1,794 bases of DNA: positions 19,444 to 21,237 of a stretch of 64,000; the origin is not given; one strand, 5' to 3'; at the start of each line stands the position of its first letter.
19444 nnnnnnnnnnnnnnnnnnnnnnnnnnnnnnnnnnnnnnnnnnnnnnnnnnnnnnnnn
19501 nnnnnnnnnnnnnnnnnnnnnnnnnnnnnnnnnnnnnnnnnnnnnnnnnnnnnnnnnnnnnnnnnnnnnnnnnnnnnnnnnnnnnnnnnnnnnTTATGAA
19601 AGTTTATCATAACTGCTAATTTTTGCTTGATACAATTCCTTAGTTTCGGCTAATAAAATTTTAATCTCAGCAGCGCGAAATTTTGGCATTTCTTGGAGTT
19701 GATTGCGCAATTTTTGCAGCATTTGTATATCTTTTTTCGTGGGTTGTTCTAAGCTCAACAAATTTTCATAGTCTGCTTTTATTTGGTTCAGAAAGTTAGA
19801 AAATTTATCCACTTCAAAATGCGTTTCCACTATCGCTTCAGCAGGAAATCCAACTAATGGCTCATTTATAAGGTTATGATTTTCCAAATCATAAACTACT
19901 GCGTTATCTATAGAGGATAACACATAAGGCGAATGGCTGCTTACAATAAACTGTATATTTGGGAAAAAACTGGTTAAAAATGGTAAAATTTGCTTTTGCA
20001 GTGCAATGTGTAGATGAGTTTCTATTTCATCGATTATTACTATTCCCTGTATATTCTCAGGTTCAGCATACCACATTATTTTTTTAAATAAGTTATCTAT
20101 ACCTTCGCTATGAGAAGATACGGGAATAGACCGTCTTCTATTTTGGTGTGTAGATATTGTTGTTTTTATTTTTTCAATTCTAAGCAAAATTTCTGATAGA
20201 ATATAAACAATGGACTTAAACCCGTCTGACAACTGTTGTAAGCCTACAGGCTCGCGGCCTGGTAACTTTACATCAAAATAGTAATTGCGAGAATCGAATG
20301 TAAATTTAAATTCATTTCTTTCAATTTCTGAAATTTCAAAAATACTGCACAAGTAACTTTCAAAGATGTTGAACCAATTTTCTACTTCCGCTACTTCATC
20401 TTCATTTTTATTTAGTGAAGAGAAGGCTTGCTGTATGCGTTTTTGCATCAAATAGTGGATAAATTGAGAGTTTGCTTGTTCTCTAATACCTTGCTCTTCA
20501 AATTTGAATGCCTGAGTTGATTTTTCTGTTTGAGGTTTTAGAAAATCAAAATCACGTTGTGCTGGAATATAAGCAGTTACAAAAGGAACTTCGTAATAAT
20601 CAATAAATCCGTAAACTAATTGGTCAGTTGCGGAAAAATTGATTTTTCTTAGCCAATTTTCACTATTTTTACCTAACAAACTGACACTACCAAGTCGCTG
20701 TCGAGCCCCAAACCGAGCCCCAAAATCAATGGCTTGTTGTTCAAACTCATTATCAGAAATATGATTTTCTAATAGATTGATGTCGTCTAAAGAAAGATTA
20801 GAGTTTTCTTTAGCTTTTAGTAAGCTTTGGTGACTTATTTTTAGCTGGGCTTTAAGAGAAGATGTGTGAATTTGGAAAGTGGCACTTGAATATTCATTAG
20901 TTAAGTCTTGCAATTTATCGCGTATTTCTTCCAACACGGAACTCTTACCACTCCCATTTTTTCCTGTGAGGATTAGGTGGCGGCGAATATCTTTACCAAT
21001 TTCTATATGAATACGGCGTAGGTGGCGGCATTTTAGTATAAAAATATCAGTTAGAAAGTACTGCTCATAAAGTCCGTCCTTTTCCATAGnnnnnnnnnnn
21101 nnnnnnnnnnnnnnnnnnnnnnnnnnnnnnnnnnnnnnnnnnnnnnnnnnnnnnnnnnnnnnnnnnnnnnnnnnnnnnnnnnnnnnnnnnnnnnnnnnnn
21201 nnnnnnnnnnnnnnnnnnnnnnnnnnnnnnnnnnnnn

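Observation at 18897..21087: Septu-like two-gene system (AAA_21 ATPase + HNH nuclease) inserted 2 nt behind an Fe-S oxidoreductase gene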

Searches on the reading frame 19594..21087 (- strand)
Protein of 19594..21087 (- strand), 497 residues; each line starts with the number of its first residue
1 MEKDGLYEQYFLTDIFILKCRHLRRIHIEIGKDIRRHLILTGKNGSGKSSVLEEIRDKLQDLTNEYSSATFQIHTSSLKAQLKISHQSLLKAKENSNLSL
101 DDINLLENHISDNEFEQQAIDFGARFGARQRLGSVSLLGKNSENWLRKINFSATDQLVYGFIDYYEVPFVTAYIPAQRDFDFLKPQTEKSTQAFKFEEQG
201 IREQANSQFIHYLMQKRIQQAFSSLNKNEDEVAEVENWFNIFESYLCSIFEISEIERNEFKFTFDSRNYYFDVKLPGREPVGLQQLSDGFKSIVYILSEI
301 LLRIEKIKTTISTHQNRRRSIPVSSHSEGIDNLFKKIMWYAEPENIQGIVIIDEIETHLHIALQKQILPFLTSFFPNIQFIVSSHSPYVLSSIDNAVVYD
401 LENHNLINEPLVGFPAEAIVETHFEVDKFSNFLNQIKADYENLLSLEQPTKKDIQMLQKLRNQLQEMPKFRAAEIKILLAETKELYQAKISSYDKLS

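Call 3: search_protein_families(library=padloc, proteins=[window:19594-21087:-], max_evalue=0.01)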
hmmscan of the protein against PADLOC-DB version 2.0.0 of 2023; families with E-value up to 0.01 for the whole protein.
window:19594-21087:- (497 aa): 88 families (the best 25 are shown)
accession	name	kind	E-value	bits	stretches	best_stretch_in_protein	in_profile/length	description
PDLC00268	PtuA1|PtuA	-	2.7e-83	278.7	2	335-485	256-402/411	AAA ATPase domain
PDLC00297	PtuA1|PtuA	-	6.8e-49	165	2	341-481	145-281/294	AAA ATPase domain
PDLC00278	PtuA1|PtuA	-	2.3e-33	114.1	2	343-472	284-415/436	AAA ATPase domain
PDLC02913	ATPase_I-A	-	3.1e-31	107.1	2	343-483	360-506/508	-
PDLC00271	PtuA1|PtuA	-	2.1e-30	104.6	2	343-481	275-415/421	AAA ATPase domain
PDLC00299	PtuA1|PtuA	-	6.5e-30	102.6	2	345-488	376-530/535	AAA ATPase domain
PDLC00281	PtuA1|PtuA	-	3.5e-29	100.2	2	349-409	292-353/448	AAA ATPase domain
PDLC00277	PtuA1|PtuA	-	7.1e-29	99.3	1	39-476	27-414/423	AAA ATPase domain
PDLC00310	PtuA1|PtuA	-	2.7e-27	94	1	38-468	26-421/443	AAA ATPase domain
PDLC00275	PtuA1|PtuA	-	1.1e-26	92.1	1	205-476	99-339/348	AAA ATPase domain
PDLC00298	PtuA1|PtuA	-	1.1e-26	91.9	2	344-467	279-403/423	AAA ATPase domain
PDLC00269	PtuA1|PtuA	-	3.1e-25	87.4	2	347-403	297-353/446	AAA ATPase domain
PDLC00311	PtuA1|PtuA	-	1e-24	85.4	1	16-430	7-397/455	AAA ATPase domain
PDLC00267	PtuA1|PtuA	-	9.6e-24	82.3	2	344-467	283-411/438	AAA ATPase domain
PDLC00290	PtuA1|PtuA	-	2.7e-23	81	2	325-404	246-327/414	AAA ATPase domain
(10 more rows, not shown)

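Call 4: search_protein_families(library=pfam, proteins=[window:19594-21087:-], max_evalue=0.01)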
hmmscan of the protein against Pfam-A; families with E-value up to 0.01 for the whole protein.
window:19594-21087:- (497 aa): 9 families
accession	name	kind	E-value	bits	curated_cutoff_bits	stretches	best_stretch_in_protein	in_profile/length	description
PF13304.12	AAA_21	-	2.2e-17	64.5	27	1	39-391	3-304/304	AAA domain, putative AbiEii toxin, Type IV TA system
PF13175.12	AAA_15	-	2.6e-10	40.9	32.1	1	21-389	12-373/374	AAA ATPase domain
PF02463.25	SMC_N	-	5.7e-07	29.6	40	0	348-397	160-209/220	RecF/RecN/SMC N terminal domain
PF13401.12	AAA_22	-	0.00024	21.8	27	0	35-67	5-33/130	AAA domain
PF12775.13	AAA_7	-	0.00074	19.5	25.8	1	34-86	32-84/181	P-loop containing dynein motor region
PF07728.20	AAA_5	-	0.001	19.5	22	1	37-108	1-80/139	AAA domain (dynein-related subfamily)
PF13191.12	AAA_16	-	0.0034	18.3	32.6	1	36-109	25-102/167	AAA ATPase domain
PF00005.33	ABC_tran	-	0.0035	18.4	25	1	37-120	13-86/137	ABC transporter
PF02367.23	TsaE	-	0.007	16.8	26.6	0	35-97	21-82/128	Threonylcarbamoyl adenosine biosynthesis protein TsaE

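Call 5: search_protein_families(library=ncbifam, proteins=[window:19594-21087:-], max_evalue=0.01)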
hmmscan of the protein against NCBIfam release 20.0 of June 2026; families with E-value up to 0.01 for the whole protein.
window:19594-21087:- (497 aa): 6 families
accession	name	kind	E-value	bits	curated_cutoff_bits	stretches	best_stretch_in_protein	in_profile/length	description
NF041760.1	PtuA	equivalog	1.8e-28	99.7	500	2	342-474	372-510/524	retron Ec78 anti-phage system effector ATPase PtuA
NF047739.1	antiphage_MADS3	equivalog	2.2e-07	30.4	420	0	18-100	8-85/427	methylation-associated defense system AAA family ATPase MAD3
NF000169.2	ABCF_Sal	exception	3.7e-07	29.2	725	2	349-432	452-532/542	Sal family ABC-F type ribosomal protection protein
NF000355.4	ribo_prot_ABC_F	equivalog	0.00096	18.1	380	1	36-94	340-399/499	ribosomal protection-like ABC-F family protein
TIGR00611.2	recf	equivalog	0.0018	17.5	172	1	17-55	6-41/339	DNA replication/repair protein RecF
TIGR02928.1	TIGR02928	subfamily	0.002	17.1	181.3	0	37-75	42-82/366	orc1/cdc6 family replication initiation protein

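Call 9: search_solved_structures(query=window:19594-21087:-, max_evalue=0.001, show_alignments=2)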
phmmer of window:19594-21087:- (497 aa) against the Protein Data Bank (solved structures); distinct sequences matched with E-value up to 0.001: 12.
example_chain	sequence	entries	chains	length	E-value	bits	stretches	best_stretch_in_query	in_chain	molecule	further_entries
9e8z_C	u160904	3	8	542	5.2e-14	55.2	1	343-458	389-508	Retron Ec83 probable ATPase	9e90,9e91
8ee4_A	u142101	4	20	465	9.3e-13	51.1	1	346-403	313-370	PtuA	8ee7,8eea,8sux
9kjx_B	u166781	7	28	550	1.2e-12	50.7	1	343-404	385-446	AAA family ATPase | Retron I-A effector PtuA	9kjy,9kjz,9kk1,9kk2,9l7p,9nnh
9vh1_D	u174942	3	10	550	1.4e-12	50.5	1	343-408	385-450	Retron Ec78 probable ATPase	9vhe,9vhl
9vkz_A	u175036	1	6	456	1.9e-12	50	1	343-402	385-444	Retron Ec78 probable ATPase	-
9u9y_A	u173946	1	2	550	2.7e-12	49.6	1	343-404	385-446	AAA family ATPase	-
9nnk_C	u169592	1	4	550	2.9e-12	49.5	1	343-404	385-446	Retreon I-A effector PtuA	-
9o4a_A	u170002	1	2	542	3.1e-12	49.4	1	343-458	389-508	Retron Ec83 probable ATPase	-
9nnb_C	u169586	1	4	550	3.2e-12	49.3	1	343-404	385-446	Retron I-A effector PtuA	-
9n69_A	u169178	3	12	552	7.3e-12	48.1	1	347-413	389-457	AAA family ATPase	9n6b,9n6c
22bu_B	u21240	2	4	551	1.2e-11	47.4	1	343-403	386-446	AAA family ATPase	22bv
22et_E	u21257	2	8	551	1.5e-10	43.9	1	343-403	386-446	PtuA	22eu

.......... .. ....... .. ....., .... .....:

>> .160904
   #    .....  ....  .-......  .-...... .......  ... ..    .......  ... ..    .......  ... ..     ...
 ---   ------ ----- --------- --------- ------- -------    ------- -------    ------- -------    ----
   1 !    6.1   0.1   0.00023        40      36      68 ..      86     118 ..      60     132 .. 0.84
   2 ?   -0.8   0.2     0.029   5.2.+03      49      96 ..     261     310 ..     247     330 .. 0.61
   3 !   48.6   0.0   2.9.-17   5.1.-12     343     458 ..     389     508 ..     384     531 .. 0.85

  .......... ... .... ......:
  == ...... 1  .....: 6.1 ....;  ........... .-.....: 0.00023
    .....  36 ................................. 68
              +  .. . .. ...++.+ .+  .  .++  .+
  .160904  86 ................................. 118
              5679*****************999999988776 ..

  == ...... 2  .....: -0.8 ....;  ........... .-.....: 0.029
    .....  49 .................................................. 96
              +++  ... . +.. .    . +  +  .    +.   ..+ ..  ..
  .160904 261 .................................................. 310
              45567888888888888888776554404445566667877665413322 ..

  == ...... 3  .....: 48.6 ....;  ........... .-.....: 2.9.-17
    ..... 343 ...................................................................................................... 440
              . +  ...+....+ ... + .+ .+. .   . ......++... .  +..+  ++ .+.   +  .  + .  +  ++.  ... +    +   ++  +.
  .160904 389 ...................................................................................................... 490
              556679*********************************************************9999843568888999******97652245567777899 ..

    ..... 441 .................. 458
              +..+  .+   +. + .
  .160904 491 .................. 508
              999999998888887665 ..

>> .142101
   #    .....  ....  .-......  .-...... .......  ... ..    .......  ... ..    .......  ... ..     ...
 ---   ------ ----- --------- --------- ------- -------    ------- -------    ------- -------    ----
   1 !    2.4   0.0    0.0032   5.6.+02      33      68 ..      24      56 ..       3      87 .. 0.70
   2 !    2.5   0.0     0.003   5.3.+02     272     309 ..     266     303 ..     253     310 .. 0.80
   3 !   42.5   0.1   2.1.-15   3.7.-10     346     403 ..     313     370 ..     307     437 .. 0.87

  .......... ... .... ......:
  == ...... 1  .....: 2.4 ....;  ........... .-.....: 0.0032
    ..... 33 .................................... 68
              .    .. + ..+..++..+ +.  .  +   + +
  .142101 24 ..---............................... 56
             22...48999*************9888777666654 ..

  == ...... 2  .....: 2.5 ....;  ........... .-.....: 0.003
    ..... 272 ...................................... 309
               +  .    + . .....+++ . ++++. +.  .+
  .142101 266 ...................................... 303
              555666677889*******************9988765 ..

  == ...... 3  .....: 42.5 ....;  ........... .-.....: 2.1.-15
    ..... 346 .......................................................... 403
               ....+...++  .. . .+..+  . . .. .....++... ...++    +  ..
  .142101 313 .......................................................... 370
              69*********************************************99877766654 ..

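Call 13: find_homologous_proteins(query=window:19594-21087:-, max_evalue=1e-10)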
Query window:19594-21087:- (497 aa): 3747 proteins with E <= 1e-10 among 8000 candidates; the best 120 are listed.
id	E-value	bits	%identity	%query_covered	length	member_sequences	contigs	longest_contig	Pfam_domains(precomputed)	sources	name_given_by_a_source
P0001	0.0e+0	1094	100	100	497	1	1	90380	PF13175.13,PF02463.26,PF13304.13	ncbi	-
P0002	1.2e-70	257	34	98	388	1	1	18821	PF13175.13,PF02463.26,PF13304.13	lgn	-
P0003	3.9e-66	242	37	95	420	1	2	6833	PF13175.13,PF02463.26,PF13304.13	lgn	-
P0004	1.0e-64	237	31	94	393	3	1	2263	PF13175.13,PF13476.13,PF02463.26,PF13304.13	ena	-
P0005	2.4e-64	236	34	92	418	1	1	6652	PF13175.13,PF02463.26,PF13304.13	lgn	-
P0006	2.4e-64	236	32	98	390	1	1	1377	PF13175.13,PF02463.26,PF13304.13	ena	-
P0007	1.4e-63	234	37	55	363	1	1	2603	PF13175.13,PF02463.26,PF13304.13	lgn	-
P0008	6.1e-63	231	36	95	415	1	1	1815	PF13175.13,PF02463.26,PF13304.13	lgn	-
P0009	7.1e-63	231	35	95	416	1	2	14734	PF13175.13,PF02463.26,PF13304.13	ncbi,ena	-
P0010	7.4e-62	228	39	63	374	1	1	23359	PF13175.13,PF13476.13,PF13401.13,PF02463.26,PF13304.13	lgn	-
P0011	8.6e-62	228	36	94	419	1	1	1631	PF13175.13,PF02463.26,PF13304.13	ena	-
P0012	2.7e-61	226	36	64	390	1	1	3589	PF13175.13,PF13476.13,PF02463.26,PF13304.13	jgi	jgi:predicted ATP-dependent endonuclease of OLD family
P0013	1.3e-60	224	37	63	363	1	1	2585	PF13175.13,PF13476.13,PF02463.26,PF13304.13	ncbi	-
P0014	1.5e-60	224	37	64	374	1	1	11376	PF13175.13,PF02463.26,PF13304.13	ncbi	-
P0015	2.2e-60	223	39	57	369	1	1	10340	PF13175.13,PF02463.26,PF13304.13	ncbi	-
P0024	1.1e-58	217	35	95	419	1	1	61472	PF13175.13,PF02463.26,PF13304.13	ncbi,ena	-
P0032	3.3e-58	216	35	94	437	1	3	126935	PF13175.13,PF02463.26,PF13304.13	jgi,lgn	jgi:predicted ATP-binding protein involved in virulence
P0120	2.0e-55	207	33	93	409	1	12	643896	PF13175.13,PF02463.26,PF13304.13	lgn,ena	-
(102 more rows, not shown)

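Call 14: find_encoding_contigs(protein=P0001, flank=10000, max_places=3)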
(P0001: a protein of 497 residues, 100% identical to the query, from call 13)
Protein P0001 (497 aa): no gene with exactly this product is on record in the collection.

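Call 18: find_encoding_contigs(protein=P0128, flank=10000, max_places=4)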
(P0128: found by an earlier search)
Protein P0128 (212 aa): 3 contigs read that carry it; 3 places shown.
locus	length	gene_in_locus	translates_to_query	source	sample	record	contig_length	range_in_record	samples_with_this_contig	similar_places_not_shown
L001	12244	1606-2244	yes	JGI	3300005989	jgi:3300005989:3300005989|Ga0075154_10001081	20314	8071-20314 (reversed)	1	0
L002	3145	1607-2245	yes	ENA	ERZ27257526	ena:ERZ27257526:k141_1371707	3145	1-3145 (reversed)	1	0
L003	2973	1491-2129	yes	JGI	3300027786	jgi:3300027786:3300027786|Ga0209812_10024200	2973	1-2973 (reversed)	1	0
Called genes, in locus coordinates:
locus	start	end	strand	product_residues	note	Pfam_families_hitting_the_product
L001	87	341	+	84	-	-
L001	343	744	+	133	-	PF01850:PIN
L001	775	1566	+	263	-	PF02754:CCG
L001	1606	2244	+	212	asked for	PF25019:LRR_R13L1-DRL21 (faint)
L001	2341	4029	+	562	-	PF00749:tRNA-synt_1c, PF03950:tRNA-synt_1c_C, PF20974:tRNA-synt_1c_C2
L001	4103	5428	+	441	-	PF05066:HARE-HTH (weak), PF03235:GmrSD_N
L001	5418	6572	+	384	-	PF02463:SMC_N (faint), PF13175:AAA_15, PF13476:AAA_23, PF13304:AAA_21, PF13175:AAA_15, PF12476:DUF3696 (weak)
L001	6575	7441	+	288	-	-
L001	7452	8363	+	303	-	PF17773:UPF0176_N, PF00581:Rhodanese, PF12368:Rhodanese_C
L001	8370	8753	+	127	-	PF04519:Bactofilin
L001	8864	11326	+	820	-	PF00656:Peptidase_C14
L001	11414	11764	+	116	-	-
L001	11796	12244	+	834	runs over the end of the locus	PF17764:PriA_3primeBD, PF20720:nSTAND3 (faint), PF00270:DEAD, PF04851:ResIII, PF18319:Zn_ribbon_PriA, PF00271:Helicase_C (weak), PF18074:PriA_C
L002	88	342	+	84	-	-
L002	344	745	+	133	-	PF01850:PIN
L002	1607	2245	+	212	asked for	PF25019:LRR_R13L1-DRL21 (faint)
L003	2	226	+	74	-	?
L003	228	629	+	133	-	PF01850:PIN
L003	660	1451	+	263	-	PF02754:CCG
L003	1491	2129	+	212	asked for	PF25019:LRR_R13L1-DRL21 (faint)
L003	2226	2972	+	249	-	?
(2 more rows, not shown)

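Call 20: find_encoding_contigs(protein=P0122, flank=10000, max_places=4)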
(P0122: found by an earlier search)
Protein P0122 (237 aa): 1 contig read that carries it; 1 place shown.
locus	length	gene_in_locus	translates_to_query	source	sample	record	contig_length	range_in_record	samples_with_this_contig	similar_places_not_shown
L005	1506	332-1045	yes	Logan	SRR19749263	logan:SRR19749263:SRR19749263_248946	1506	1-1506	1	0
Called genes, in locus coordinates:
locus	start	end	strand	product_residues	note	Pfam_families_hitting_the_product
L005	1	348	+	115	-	?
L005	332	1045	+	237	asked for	-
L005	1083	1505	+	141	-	?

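Call 29: find_encoding_contigs(protein=P0002, flank=6000, max_places=2)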
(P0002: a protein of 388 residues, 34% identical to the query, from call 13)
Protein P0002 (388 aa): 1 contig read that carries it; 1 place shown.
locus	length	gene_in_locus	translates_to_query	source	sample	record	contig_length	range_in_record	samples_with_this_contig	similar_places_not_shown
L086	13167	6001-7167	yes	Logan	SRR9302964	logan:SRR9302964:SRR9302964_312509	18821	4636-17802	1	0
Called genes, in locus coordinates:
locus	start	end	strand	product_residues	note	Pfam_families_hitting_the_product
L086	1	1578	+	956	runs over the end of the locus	PF12705:PDDEXK_1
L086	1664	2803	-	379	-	PF02492:cobW, PF07683:CobW_C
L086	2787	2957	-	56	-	-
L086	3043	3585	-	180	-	PF00210:Ferritin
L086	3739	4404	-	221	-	PF02463:SMC_N (weak), PF00005:ABC_tran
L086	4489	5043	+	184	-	PF01872:RibD_C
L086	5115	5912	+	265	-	PF02754:CCG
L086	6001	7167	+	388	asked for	PF02463:SMC_N (faint), PF13175:AAA_15, PF13304:AAA_21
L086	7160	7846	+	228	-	-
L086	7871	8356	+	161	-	-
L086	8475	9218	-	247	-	-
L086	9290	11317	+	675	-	PF26696:PTL_trimer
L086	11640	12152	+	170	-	PF00364:Biotin_lipoyl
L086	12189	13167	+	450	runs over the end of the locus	PF00289:Biotin_carb_N, PF02222:ATP-grasp, PF02786:CPSase_L_D2, PF07478:Dala_Dala_lig_C, PF08443:RimK (faint), PF02785:Biotin_carb_C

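Call 30: find_encoding_contigs(protein=P0010, flank=6000, max_places=2)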
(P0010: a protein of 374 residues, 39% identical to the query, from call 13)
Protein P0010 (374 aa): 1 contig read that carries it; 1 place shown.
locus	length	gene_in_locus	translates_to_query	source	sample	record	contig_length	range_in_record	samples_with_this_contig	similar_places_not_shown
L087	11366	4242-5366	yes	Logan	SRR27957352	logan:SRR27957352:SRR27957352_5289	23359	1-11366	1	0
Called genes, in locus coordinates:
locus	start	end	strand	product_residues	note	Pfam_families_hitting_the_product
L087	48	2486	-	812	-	PF13620:CarboxypepD_reg, PF13715:CarbopepD_reg_2, PF00593:TonB_dep_Rec_b-barrel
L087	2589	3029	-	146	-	PF07609:DUF1572, PF12867:DinB_2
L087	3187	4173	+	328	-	PF04794:YdjC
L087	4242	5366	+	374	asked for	PF02463:SMC_N (faint), PF13175:AAA_15 (weak), PF13476:AAA_23 (faint), PF13401:AAA_22 (faint), PF13175:AAA_15, PF13304:AAA_21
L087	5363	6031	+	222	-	PF01844:HNH (weak)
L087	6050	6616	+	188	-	PF02075:RuvC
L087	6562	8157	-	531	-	PF20604:DUF6798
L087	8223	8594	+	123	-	-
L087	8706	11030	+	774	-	PF13715:CarbopepD_reg_2 (weak), PF07715:Plug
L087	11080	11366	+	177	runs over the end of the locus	-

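Call 31: find_encoding_contigs(protein=P0024, flank=6000, max_places=2)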
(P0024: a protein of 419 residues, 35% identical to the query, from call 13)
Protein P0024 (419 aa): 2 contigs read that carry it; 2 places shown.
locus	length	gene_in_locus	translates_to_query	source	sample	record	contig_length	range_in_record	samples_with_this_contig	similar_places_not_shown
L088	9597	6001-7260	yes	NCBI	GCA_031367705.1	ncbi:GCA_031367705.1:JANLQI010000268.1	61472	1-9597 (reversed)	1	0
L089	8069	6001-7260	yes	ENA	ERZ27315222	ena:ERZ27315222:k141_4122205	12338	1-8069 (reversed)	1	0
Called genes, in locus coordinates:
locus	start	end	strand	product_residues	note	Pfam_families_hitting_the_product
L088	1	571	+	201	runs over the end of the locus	PF01386:Ribosomal_L25p, PF14693:Ribosomal_TL5_C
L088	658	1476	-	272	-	PF05050:Methyltransf_21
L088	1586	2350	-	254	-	PF00106:adh_short, PF08659:KR, PF13561:adh_short_C2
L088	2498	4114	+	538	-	PF13450:NAD_binding_8, PF01593:Amino_oxidase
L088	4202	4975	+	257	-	PF01048:PNP_UDP_1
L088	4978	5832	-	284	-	PF01738:DLH (faint), PF20434:BD-FAE, PF00561:Abhydrolase_1 (weak), PF12146:Hydrolase_4, PF20408:Abhydrolase_11 (faint), PF12697:Abhydrolase_6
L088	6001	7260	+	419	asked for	PF02463:SMC_N, PF13175:AAA_15 (weak), PF13304:AAA_21, PF13175:AAA_15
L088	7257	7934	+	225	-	-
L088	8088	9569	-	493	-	PF07690:MFS_1, PF00854:PTR2, PF07690:MFS_1 (weak)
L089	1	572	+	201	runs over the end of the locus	PF01386:Ribosomal_L25p, PF14693:Ribosomal_TL5_C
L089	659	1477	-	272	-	PF05050:Methyltransf_21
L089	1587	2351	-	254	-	PF00106:adh_short, PF08659:KR, PF13561:adh_short_C2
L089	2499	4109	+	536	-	PF13450:NAD_binding_8, PF01593:Amino_oxidase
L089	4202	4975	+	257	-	PF01048:PNP_UDP_1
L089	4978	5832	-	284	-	PF01738:DLH (faint), PF20434:BD-FAE, PF00561:Abhydrolase_1 (weak), PF12146:Hydrolase_4, PF20408:Abhydrolase_11 (faint), PF12697:Abhydrolase_6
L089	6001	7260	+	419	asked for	PF02463:SMC_N, PF13175:AAA_15 (weak), PF13304:AAA_21, PF13175:AAA_15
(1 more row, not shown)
